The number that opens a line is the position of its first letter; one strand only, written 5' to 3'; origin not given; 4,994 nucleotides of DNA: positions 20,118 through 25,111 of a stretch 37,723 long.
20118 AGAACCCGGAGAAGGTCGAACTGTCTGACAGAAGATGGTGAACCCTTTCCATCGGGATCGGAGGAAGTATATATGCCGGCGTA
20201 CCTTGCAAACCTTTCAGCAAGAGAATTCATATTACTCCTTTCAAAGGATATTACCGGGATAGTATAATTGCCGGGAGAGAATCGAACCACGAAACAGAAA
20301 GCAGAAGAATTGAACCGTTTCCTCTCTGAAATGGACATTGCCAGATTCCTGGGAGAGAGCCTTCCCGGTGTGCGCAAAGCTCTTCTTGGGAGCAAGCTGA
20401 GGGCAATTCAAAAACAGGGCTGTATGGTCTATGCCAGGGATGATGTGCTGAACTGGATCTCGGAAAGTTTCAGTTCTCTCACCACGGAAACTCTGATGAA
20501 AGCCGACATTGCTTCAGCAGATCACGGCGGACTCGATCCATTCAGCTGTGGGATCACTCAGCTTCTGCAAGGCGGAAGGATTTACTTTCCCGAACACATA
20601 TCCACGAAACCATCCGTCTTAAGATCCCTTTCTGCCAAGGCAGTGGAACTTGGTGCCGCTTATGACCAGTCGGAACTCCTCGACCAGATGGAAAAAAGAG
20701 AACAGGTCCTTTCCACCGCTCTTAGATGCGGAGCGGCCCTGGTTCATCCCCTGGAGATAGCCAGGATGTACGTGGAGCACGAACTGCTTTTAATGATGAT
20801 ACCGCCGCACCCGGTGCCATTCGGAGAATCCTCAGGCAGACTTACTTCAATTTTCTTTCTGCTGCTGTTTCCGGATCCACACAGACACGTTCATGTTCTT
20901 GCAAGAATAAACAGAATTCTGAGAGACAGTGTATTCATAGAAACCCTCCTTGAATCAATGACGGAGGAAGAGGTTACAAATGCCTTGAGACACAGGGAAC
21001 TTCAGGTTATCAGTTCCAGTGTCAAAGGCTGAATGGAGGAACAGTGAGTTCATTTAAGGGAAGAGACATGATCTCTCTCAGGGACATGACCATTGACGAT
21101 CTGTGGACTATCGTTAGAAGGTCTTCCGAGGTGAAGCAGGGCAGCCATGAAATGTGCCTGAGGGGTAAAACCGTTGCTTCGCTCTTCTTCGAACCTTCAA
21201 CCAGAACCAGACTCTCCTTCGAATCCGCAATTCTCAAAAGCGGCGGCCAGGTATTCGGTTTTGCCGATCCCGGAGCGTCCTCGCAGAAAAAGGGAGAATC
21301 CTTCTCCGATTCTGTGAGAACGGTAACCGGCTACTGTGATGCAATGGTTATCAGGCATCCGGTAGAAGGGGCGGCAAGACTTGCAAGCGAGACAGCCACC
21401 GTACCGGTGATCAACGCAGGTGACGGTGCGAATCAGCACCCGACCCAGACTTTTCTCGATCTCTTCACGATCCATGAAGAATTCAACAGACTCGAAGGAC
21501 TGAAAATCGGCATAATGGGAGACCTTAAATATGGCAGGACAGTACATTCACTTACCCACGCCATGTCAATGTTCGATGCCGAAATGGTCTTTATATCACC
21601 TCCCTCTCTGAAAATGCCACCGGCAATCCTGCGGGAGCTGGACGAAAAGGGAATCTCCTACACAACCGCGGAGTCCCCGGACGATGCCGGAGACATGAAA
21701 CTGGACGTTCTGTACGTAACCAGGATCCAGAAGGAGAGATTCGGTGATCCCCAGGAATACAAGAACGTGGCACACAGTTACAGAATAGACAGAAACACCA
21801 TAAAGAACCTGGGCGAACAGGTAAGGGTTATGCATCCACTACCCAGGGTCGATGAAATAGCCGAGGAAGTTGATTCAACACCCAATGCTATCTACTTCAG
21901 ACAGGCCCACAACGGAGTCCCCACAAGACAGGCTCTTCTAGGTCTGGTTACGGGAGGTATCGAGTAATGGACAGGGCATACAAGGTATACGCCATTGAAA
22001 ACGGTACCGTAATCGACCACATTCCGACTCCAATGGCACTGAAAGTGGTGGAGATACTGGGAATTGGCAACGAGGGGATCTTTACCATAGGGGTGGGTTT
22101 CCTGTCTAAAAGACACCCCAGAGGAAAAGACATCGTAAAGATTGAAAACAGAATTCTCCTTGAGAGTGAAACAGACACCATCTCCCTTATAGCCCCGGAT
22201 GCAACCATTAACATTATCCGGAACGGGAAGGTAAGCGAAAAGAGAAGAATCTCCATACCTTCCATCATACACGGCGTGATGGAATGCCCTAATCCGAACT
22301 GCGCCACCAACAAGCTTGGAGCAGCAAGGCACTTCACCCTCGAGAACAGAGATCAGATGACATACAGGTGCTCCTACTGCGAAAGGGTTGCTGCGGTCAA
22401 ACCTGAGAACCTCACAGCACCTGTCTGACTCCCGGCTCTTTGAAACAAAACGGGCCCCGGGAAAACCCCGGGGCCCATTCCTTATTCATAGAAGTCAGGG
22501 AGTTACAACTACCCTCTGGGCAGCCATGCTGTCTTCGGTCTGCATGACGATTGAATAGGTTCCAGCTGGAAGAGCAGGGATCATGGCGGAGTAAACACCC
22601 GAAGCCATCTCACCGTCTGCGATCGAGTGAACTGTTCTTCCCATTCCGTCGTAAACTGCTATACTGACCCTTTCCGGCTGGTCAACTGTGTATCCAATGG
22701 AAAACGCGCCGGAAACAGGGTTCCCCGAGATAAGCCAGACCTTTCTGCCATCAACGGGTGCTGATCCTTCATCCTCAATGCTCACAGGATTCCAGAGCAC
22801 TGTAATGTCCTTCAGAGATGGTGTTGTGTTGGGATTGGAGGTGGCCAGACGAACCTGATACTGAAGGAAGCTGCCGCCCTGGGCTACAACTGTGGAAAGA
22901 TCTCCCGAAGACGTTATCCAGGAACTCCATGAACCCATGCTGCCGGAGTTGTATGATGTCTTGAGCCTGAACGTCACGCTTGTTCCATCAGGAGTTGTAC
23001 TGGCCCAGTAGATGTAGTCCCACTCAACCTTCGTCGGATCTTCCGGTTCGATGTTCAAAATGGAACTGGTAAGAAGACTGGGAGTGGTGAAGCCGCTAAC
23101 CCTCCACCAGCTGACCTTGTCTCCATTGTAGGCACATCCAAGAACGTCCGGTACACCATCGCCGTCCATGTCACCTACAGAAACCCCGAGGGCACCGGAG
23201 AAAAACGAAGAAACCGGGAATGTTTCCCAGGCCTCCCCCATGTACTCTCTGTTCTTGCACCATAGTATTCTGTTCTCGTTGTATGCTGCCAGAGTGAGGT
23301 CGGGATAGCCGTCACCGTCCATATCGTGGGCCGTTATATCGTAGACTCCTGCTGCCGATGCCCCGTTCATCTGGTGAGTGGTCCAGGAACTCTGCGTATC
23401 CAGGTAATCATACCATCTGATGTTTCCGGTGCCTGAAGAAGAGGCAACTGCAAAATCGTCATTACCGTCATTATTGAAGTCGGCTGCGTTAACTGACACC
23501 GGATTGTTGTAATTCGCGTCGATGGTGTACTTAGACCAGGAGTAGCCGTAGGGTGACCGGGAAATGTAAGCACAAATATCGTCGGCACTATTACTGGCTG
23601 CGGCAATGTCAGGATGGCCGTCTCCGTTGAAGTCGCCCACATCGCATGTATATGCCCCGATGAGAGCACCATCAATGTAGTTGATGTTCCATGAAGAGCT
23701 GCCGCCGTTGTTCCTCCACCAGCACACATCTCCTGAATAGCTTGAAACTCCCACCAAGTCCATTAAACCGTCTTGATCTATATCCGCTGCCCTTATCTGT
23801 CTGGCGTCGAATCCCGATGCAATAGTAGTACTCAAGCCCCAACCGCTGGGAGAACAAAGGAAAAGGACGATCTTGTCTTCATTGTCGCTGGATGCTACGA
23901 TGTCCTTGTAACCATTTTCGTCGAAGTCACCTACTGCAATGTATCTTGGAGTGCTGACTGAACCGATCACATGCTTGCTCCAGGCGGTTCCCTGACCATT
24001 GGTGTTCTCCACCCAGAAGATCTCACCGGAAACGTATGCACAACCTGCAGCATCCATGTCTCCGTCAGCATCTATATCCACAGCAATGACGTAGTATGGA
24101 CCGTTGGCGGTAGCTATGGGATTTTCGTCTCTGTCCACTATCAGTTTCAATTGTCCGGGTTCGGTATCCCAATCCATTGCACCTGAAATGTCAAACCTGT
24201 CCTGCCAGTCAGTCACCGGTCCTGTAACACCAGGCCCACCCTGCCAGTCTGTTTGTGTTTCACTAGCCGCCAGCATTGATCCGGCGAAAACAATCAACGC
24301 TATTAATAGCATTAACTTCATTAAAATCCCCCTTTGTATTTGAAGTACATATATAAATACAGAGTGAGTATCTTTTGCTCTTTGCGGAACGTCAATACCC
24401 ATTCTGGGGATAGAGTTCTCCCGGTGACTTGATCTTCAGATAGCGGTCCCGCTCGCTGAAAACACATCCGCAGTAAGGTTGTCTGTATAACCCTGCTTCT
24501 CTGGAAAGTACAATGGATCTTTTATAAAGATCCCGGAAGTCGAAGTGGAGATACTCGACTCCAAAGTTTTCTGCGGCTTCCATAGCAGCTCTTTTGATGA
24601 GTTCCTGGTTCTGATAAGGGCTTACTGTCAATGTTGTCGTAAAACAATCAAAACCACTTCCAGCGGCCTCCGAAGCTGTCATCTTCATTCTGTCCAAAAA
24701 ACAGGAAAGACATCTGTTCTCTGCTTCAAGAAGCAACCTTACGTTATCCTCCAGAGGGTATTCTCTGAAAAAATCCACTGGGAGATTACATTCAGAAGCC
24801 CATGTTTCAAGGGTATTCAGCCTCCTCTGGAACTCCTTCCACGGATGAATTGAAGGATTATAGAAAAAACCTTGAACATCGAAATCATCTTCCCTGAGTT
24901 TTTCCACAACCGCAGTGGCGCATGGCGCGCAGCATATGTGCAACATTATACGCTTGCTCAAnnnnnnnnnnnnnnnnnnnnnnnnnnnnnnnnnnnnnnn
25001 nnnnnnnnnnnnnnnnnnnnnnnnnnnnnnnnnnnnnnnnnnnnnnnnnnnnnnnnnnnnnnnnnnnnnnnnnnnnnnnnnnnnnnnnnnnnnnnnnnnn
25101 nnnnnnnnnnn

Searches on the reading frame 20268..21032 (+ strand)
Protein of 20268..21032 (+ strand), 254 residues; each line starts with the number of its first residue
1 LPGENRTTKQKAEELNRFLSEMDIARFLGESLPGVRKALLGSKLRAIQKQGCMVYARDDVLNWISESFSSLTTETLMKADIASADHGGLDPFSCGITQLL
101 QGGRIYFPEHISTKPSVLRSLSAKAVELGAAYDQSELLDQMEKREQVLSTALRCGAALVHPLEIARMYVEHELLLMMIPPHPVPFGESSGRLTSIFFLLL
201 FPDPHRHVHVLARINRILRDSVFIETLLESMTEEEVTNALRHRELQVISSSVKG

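Call 24: search_protein_families(library=pfam, proteins=[window:20268-21032:+], max_evalue=0.00001)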
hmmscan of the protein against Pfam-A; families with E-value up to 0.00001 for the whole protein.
window:20268-21032:+ (254 aa): 1 family
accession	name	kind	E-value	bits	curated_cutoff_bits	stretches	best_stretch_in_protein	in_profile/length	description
PF00359.27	PTS_EIIA_2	-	8.8e-21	74.8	27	1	99-241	2-142/144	Phosphoenolpyruvate-dependent sugar phosphotransferase system, EIIA 2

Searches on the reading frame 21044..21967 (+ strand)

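Call 24: search_protein_families(library=pfam, proteins=[window:21044-21967:+], max_evalue=0.00001)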
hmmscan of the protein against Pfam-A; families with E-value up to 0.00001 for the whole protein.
window:21044-21967:+ (307 aa): 2 families
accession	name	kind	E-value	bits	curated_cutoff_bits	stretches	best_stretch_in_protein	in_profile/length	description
PF02729.26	OTCace_N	-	2.6e-43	148.1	29.9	1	7-145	1-148/148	Aspartate/ornithine carbamoyltransferase, carbamoyl-P binding domain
PF00185.30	OTCace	-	8.4e-31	107.6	29.4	1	151-300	1-155/157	Aspartate/ornithine carbamoyltransferase, Asp/Orn binding domain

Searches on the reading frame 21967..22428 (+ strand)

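Call 24: search_protein_families(library=pfam, proteins=[window:21967-22428:+], max_evalue=0.00001)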
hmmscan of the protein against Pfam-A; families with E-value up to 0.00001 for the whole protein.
window:21967-22428:+ (153 aa): 2 families
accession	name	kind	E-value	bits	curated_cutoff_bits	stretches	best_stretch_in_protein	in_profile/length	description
PF01948.23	PyrI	-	6.8e-25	87.6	25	1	6-95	2-92/93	Aspartate carbamoyltransferase regulatory chain, allosteric domain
PF02748.20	PyrI_C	-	1.9e-13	50.4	23.4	1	101-141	2-42/48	Aspartate carbamoyltransferase regulatory chain, metal binding domain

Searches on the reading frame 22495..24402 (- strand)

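Call 24: search_protein_families(library=pfam, proteins=[window:22495-24402:-], max_evalue=0.00001)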
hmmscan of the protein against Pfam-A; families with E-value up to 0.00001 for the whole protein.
window:22495-24402:- (635 aa): 2 families
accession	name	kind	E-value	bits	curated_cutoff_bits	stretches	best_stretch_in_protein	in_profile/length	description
PF13517.12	FG-GAP_3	-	6.4e-42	142.4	26.9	6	207-267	1-60/61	FG-GAP-like repeat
PF01839.29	FG-GAP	-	8.2e-23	80.3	22.1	0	255-273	7-25/37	FG-GAP repeat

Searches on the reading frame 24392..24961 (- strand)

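Call 24: search_protein_families(library=pfam, proteins=[window:24392-24961:-], max_evalue=0.00001)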
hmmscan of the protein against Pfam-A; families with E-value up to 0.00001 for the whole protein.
window:24392-24961:- (189 aa): 1 family
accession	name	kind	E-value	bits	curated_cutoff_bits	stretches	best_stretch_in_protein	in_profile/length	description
PF02677.20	QueH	-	5e-55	186.7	23.5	1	5-171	1-174/175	Epoxyqueuosine reductase QueH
